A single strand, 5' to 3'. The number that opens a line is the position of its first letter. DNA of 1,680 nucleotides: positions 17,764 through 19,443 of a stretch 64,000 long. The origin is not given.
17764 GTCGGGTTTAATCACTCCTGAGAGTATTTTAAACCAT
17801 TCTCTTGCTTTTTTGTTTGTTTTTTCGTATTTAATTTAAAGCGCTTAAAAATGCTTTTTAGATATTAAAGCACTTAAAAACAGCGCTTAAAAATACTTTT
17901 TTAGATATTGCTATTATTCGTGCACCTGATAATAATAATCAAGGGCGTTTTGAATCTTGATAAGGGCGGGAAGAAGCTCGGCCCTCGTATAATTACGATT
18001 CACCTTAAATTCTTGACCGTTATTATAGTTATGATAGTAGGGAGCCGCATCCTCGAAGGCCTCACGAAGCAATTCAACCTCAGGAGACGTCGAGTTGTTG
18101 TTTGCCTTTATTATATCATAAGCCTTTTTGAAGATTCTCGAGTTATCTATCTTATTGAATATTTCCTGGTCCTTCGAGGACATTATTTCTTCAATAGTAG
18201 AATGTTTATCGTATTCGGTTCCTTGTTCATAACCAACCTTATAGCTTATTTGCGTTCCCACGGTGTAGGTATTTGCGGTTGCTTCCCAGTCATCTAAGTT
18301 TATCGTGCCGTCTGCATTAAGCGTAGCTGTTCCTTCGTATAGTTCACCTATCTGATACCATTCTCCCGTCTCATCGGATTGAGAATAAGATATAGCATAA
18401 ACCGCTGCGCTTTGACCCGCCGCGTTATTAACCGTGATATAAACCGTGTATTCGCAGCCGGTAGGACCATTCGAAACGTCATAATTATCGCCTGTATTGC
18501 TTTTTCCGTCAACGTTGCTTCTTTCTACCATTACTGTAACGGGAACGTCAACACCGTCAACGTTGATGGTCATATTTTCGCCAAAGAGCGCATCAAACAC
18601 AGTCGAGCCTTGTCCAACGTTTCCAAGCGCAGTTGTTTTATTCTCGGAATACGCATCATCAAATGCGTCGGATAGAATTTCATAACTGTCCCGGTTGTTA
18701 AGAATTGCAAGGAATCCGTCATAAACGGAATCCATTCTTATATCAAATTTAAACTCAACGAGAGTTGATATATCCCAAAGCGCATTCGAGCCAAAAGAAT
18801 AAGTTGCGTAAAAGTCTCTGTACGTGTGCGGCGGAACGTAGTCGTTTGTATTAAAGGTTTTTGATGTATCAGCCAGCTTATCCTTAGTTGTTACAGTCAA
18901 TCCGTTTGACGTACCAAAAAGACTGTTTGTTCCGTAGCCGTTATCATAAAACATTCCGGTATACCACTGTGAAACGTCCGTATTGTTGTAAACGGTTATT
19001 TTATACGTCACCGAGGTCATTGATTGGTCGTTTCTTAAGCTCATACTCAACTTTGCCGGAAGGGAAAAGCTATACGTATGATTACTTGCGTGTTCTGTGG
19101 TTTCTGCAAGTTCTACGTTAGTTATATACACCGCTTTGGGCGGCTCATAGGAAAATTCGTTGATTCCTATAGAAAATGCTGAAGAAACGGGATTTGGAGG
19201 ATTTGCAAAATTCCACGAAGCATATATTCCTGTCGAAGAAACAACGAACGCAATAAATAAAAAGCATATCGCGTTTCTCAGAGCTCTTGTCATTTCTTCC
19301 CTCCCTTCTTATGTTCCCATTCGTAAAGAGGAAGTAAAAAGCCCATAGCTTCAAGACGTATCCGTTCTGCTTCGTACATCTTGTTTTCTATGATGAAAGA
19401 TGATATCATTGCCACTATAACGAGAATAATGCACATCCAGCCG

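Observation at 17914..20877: Cargo-sipW-cargo operon: dedicated SipW-type signal peptidase flanked by two unassignable secreted proteins sharing a G-x-YASW leader junction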

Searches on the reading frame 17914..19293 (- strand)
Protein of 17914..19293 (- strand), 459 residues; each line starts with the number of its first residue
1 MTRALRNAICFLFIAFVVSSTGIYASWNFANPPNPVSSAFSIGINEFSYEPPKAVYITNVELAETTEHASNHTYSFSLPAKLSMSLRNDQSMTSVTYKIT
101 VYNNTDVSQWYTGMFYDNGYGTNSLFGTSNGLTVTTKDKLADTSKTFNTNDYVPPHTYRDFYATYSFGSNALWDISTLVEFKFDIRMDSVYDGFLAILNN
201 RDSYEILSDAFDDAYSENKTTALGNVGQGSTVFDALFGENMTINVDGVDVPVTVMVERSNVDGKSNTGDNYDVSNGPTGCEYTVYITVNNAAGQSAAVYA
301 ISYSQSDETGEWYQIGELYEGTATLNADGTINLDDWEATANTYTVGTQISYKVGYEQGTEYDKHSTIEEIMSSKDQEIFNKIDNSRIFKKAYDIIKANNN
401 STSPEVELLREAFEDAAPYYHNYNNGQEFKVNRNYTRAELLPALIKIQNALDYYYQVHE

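Call 3: search_protein_families(library=pfam, proteins=[window:17914-19293:-], max_evalue=1)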
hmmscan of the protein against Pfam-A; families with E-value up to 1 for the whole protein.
window:17914-19293:- (459 aa): 0 families

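Call 4: search_protein_families(library=ncbifam, proteins=[window:17914-19293:-], max_evalue=1)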
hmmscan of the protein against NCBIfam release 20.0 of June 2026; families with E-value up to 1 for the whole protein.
window:17914-19293:- (459 aa): 1 family
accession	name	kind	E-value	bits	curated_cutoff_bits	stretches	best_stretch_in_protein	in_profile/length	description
NF053692.1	BamP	equivalog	0.03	13.7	230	1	360-406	132-178/251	BamP family beta-barrel-assembly machinery protein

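Call 5: find_homologous_proteins(query=window:17914-19293:-)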
Query window:17914-19293:- (459 aa): 378 proteins with E <= 0.001 among 8000 candidates; the best 120 are listed.
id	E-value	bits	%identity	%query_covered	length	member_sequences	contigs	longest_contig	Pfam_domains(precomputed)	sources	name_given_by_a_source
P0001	0.0e+0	1015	99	100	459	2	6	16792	-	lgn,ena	-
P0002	5.0e-151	522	55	97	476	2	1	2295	-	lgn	-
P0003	5.6e-145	502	53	99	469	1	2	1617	-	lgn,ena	-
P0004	1.2e-144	501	51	99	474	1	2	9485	-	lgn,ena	-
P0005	1.7e-144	500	54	99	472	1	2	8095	-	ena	-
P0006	7.4e-142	492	52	99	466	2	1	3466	-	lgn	-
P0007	3.2e-141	489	52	98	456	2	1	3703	-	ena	-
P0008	3.5e-141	489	51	99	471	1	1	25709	-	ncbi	-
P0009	1.0e-140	488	52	99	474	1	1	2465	-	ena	-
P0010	8.0e-135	468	50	98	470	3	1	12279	-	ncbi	-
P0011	3.8e-131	456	52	90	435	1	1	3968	-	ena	-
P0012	5.9e-131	456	49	99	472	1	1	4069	-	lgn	-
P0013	1.2e-130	455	48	100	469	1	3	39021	-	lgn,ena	-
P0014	1.7e-129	451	49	100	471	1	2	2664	-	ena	-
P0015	2.2e-128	447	49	96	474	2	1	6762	-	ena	-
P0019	1.9e-126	441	48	99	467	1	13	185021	-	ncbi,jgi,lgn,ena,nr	ncbi:MAG: hypothetical protein E7380_06705 [Clostridiales bacterium]|nr:hypothetical protein [Clostr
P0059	1.8e-119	418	45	97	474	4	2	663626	-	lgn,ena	-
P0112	1.8e-112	395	42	98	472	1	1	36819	-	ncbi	-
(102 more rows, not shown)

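Call 7: find_encoding_contigs(protein=P0019, flank=6000, max_places=3)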
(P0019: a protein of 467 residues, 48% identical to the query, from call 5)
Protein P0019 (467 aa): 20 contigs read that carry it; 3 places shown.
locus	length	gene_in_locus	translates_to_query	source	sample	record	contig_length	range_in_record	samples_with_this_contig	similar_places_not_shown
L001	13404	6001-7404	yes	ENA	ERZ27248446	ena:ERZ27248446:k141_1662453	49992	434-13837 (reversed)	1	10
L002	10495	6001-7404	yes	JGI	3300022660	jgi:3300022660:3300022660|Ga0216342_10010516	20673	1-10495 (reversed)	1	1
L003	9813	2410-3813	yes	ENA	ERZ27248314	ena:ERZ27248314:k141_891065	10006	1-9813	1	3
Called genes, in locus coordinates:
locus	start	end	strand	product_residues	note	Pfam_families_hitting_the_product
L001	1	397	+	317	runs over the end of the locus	PF01695:IstB_IS21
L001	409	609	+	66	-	-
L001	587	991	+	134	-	-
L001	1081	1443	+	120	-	-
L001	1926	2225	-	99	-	-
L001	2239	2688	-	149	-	-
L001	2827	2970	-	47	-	-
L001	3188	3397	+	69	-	PF13443:HTH_26 (weak)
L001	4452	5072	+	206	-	-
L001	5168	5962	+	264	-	-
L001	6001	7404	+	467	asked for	-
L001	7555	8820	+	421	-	PF07690:MFS_1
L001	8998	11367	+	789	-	PF22666:Glyco_hydro_2_N2, PF00703:Glyco_hydro_2, PF17786:Mannosidase_ig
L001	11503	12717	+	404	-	PF17389:Bac_rhamnosid6H (weak), PF22422:MGH1-like_GH, PF03200:Glyco_hydro_63, PF01204:Trehalase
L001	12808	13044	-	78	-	-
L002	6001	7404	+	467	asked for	-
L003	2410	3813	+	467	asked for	-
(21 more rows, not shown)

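Call 8: find_encoding_contigs(protein=P0059, flank=6000, max_places=2)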
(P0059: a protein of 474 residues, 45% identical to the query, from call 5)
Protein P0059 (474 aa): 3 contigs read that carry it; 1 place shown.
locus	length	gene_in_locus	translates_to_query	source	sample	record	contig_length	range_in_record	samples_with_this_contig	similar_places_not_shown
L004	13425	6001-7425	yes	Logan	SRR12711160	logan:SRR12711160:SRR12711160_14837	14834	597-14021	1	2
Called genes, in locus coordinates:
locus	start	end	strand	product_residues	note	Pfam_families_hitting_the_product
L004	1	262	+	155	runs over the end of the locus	PF01257:2Fe-2S_thioredx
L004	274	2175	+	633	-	PF01257:2Fe-2S_thioredx, PF01512:Complex1_51K, PF10531:SLBB (weak), PF10589:NADH_4Fe-4S, PF00037:Fer4, PF13187:Fer4_9 (weak), PF13237:Fer4_10, PF12838:Fer4_7, +3 more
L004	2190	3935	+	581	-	PF13510:Fer2_4, PF10588:NADH-G_4Fe-4S_3, PF13237:Fer4_10 (weak), PF14697:Fer4_21, PF12838:Fer4_7, PF13187:Fer4_9 (weak), PF02906:Fe_hyd_lg_C, PF02256:Fe_hyd_SSU, +3 more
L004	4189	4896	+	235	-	-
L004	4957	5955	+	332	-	-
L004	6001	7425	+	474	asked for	-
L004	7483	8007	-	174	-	PF01797:Y1_Tnp (faint)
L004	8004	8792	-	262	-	PF09414:RNA_ligase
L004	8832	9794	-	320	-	-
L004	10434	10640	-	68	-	PF13443:HTH_26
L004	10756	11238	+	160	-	-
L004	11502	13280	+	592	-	PF01541:GIY-YIG, PF27096:UvrC_M, PF22920:UvrC_RNaseH, PF08459:UvrC_RNaseH_dom, PF12826:HHH_2 (weak), PF14520:HHH_5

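Call 9: find_encoding_contigs(protein=P0112, flank=6000, max_places=2)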
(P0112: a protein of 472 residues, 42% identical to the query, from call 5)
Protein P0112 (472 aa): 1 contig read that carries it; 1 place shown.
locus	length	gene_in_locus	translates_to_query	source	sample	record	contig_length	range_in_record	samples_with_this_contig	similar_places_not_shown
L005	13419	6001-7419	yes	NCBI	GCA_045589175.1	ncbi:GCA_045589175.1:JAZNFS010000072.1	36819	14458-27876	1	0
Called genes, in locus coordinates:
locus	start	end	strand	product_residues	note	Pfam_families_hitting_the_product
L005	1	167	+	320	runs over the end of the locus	PF02463:SMC_N, PF13175:AAA_15 (faint), PF00005:ABC_tran, PF13304:AAA_21 (weak), PF00005:ABC_tran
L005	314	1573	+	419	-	PF01553:Acyltransferase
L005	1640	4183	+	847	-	-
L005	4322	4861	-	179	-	PF13563:2_5_RNA_ligase2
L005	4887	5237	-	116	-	-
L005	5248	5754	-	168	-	PF00857:Isochorismatase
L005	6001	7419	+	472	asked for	-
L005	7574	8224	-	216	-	PF02254:TrkA_N, PF02080:TrkA_C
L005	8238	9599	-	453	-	PF02386:TrkH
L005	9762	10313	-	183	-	PF03352:Adenine_glyco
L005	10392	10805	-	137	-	-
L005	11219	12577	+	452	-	PF00232:Glyco_hydro_1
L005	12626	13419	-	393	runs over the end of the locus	PF07690:MFS_1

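Call 13: find_related_loci(query=A2, collection=genome_contigs, flank=8000)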
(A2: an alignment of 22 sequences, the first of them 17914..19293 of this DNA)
Query A2 (459 aa) in genome_contigs; peptide patterns used: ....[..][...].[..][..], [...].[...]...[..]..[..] (x = any residue, [..] = any of these).
151 stretches matched a pattern; 48 encode a relative of the query (tblastn E <= 1e-3); 46 distinct loci.
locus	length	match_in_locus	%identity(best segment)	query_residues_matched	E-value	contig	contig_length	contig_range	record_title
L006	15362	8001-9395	49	3-458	2e-134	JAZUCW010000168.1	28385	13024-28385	MAG: Candidatus Scatosoma sp. isolate T1900045312_YK20190001.MAGScoT_cleanbin_000047 SGB_6234_k141_1966978, whole genome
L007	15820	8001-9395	48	3-458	1e-133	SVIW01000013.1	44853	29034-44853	MAG: Clostridiales bacterium isolate SIG419 NODE_18581_length_44853_cov_9.415798, whole genome shotgun sequence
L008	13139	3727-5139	47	1-458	8e-131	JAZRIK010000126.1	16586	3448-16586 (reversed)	MAG: Candidatus Scatosoma sp. isolate T1900045475_YK20190169.MAGScoT_cleanbin_000016 SGB_7259_k141_2587059, whole genome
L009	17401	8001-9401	47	1-458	1e-130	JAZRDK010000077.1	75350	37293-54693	MAG: Candidatus Scatosoma sp. isolate T1900045506_YK20190200.MAGScoT_cleanbin_000044 SGB_7535_k141_2529927, whole genome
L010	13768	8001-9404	46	1-458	2e-130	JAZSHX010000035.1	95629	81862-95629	MAG: Candidatus Scatosoma sp. isolate T1900044574_TS20190040.MAGScoT_cleanbin_000015 SGB_472_k141_1935874, whole genome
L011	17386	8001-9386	49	1-457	6e-130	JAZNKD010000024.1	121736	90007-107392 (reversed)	MAG: Eubacteriales bacterium isolate T1900044677_TS20190143.MAGScoT_cleanbin_000011 SGB_1646_k141_160663, whole genome s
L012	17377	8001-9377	47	1-458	5e-129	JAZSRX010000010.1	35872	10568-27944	MAG: Eubacteriales bacterium isolate T1900044535_TS20190001.MAGScoT_cleanbin_000044 SGB_6_k141_581093, whole genome shot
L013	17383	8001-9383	44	9-458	3e-127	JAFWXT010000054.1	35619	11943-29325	MAG: Clostridia bacterium isolate RGIG6167 Sheep_Rectum-1__c642640, whole genome shotgun sequence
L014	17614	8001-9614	45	1-458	1e-123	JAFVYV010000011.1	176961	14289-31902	MAG: Clostridia bacterium isolate RGIG5519 Sheep_Colon.Co__c2056857, whole genome shotgun sequence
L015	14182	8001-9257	48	50-458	4e-120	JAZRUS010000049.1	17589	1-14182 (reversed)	MAG: Eubacteriales bacterium isolate T1900045336_YK20190025.MAGScoT_cleanbin_000039 SGB_6606_k141_2114481, whole genome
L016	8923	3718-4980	48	50-458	2e-119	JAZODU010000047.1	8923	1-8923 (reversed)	MAG: Eubacteriales bacterium isolate T1900044751_TS20190417.MAGScoT_cleanbin_000017 SGB_2214_k141_926822, whole genome s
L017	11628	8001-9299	47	40-458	1e-118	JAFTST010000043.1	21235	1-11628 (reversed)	MAG: Clostridia bacterium isolate RGIG4116 Roe_deer_Cecum.Co__c1708253, whole genome shotgun sequence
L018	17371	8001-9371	44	3-456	2e-116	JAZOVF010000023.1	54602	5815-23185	MAG: Eubacteriales bacterium isolate T1900045528_YK20190222.MAGScoT_cleanbin_000004 SGB_7712_k141_1062951, whole genome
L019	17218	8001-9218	50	53-458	3e-116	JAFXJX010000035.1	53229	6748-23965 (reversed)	MAG: Clostridia bacterium isolate RGIG6482 Sheep_Rectum.Co__c1091933, whole genome shotgun sequence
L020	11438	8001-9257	48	51-458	1e-114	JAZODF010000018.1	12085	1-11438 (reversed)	MAG: Eubacteriales bacterium isolate T1900044752_TS20190418.MAGScoT_cleanbin_000046 SGB_2247_k141_917040, whole genome s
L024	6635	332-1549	48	53-456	1e-112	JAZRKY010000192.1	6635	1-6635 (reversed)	MAG: Faecousia sp. isolate T1900045443_YK20190134.MAGScoT_cleanbin_000065 SGB_7132_k141_165856, whole genome shotgun seq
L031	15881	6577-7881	43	52-458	7e-103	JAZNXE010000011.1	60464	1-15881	MAG: Eubacteriales bacterium isolate T1900044780_TS20190246.MAGScoT_cleanbin_000027 SGB_2550_k141_3385111, whole genome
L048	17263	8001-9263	48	48-458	5e-126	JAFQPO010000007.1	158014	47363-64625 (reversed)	MAG: Bacilli bacterium isolate RGIG2034 Goat_Colon-1__c270, whole genome shotgun sequence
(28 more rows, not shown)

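Call 16: search_protein_families(library=pfam, proteins=[L011:5135-6265:+, L011:6289-7950:+, L011:8001-9386:+, L013:4279-5943:+], max_evalue=0.1)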
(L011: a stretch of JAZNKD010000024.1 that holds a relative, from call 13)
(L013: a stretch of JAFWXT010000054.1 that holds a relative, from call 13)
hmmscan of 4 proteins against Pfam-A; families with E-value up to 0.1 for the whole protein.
L011:5135-6265:+ (376 aa): 2 families
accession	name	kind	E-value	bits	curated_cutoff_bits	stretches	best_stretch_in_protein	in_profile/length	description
PF10502.14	Peptidase_S26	-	7.4e-07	29.7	22.9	1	252-322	5-78/168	Signal peptidase, peptidase S26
PF00717.28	Peptidase_S24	-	0.0022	18.1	23.3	1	271-357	36-115/116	Peptidase S24-like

L011:6289-7950:+ (553 aa): 3 families
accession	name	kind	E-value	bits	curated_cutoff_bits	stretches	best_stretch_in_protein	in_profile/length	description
PF17231.7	DUF5305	-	4e-09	36.7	29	1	139-341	11-208/217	Family of unknown function (DUF5305)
PF05606.16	DUF777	-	0.022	15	25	1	152-220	48-116/135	Borrelia burgdorferi protein of unknown function (DUF777)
PF12618.13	PHF20_AT-hook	-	0.03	15.2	25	1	428-500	20-94/105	PHD finger protein 20, AT-hook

L011:8001-9386:+ (462 aa): 0 families

L013:4279-5943:+ (554 aa): 2 families
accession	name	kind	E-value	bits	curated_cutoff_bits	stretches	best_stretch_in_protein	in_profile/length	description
PF13306.12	LRR_5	-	2.1e-108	357.8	27.7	4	222-345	3-123/127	BspA type Leucine rich repeat region (6 copies)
PF13855.12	LRR_8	-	2.2e-20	72.6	27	3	462-504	12-55/61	Leucine rich repeat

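Call 17: search_protein_families(library=ncbifam, proteins=[L011:5135-6265:+, L011:6289-7950:+, L011:8001-9386:+, L013:4279-5943:+], max_evalue=0.1)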
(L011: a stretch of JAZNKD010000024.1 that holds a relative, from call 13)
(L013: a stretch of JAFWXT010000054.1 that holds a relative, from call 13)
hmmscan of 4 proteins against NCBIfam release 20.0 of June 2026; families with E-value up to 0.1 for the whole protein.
L011:5135-6265:+ (376 aa): 3 families
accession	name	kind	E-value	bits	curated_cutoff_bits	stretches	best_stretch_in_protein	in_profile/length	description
TIGR02228.1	sigpep_I_arch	equivalog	5.3e-22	78.4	51.85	1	243-368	4-130/158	signal peptidase I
NF046067.1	SigPepSipWBacil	equivalog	1.4e-14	54.1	190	1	270-366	38-135/189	signal peptidase I SipW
TIGR02227.1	sigpep_I_bact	equivalog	1.6e-09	37.9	47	1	252-324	2-77/162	signal peptidase I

L011:6289-7950:+ (553 aa): 0 families

L011:8001-9386:+ (462 aa): 0 families

L013:4279-5943:+ (554 aa): 4 families
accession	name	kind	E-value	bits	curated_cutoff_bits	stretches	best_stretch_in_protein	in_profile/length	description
NF045861.1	glide_Gli349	exception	3.5e-32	110.2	1750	4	231-298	2677-2743/3169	gliding machinery surface structure protein Gli349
NF047961.1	adhesin_HupY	equivalog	2.4e-31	108.7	1250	4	255-320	187-251/978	leucine-rich repeat adhesin HupY/LrrG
TIGR02167.2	Liste_lipo_26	repeat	2.5e-05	23.9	30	0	342-353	2-13/26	PARCEL repeat-containing surface protein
NF033216.1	lipo_YgdI_YgdR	subfamily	0.093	12.7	42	0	7-29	1-23/71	YgdI/YgdR family lipoprotein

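Call 24: search_protein_families(library=ncbifam, proteins=[L024:3905-4444:-, L019:4568-5119:+, L031:2925-3545:+, L048:9356-9961:+], max_evalue=10)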
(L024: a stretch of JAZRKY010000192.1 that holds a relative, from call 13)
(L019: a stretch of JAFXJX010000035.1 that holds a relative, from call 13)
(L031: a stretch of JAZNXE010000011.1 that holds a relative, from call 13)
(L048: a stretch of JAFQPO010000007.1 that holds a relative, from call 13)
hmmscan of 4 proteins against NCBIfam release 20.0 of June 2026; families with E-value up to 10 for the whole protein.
L024:3905-4444:- (179 aa): 0 families

L019:4568-5119:+ (183 aa): 0 families

L031:2925-3545:+ (206 aa): 2 families
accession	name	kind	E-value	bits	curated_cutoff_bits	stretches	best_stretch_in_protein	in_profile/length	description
TIGR02523.1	type_IV_pilV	equivalog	3.4e-05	24.3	52.2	1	13-130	10-123/139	type IV pilus modification protein PilV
NF037980.1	T2SS_GspK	equivalog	0.006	16.2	130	1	24-121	49-158/307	type II secretion system minor pseudopilin GspK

L048:9356-9961:+ (201 aa): 0 families

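Call 25: search_protein_families(library=pfam, proteins=[L024:3905-4444:-, L019:4568-5119:+, L031:2925-3545:+, L048:9356-9961:+, L015:5468-7864:+], max_evalue=10)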
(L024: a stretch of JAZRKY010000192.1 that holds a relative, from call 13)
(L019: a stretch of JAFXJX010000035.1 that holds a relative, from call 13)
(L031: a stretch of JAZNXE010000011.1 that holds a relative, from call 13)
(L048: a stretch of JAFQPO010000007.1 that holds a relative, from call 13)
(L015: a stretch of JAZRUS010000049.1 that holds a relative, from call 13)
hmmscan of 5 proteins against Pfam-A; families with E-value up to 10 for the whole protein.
L024:3905-4444:- (179 aa): 2 families
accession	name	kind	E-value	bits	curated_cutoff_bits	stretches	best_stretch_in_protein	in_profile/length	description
PF13786.12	DUF4179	-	0.43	11.5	30.1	1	2-99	5-93/94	Domain of unknown function (DUF4179)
PF22436.1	PilE_C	-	2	9.1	27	1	118-155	21-58/111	PilE, C-terminal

L019:4568-5119:+ (183 aa): 1 family
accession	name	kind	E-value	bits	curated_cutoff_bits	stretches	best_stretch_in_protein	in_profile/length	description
PF17656.6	ChapFlgA_N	-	0.1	13.4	27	1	101-159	11-75/77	FlgA N-terminal domain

L031:2925-3545:+ (206 aa): 0 families

L048:9356-9961:+ (201 aa): 3 families
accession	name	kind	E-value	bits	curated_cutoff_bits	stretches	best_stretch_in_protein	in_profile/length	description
PF08308.17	PEGA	-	0.041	14.2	20.8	1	88-114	28-55/71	PEGA domain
PF15633.11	Tox-ART-HYD1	-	0.25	12.5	25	1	122-155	5-39/97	HYD1 signature containing ADP-ribosyltransferase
PF02402.22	Lysis_col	-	1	9.7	27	1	74-88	29-41/49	Lysis protein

L015:5468-7864:+ (798 aa): 2 families
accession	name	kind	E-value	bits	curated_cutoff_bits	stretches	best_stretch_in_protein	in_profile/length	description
PF17231.7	DUF5305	-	3.4e-06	27.1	29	1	145-350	7-206/217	Family of unknown function (DUF5305)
PF12686.12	DUF3800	-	0.092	13.9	21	1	467-573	2-77/149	Protein of unknown function (DUF3800)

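Call 33: search_solved_structures(query=A5, max_evalue=10)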
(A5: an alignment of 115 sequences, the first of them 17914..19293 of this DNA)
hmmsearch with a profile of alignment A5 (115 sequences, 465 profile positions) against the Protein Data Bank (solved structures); distinct sequences matched with E-value up to 10: 0.
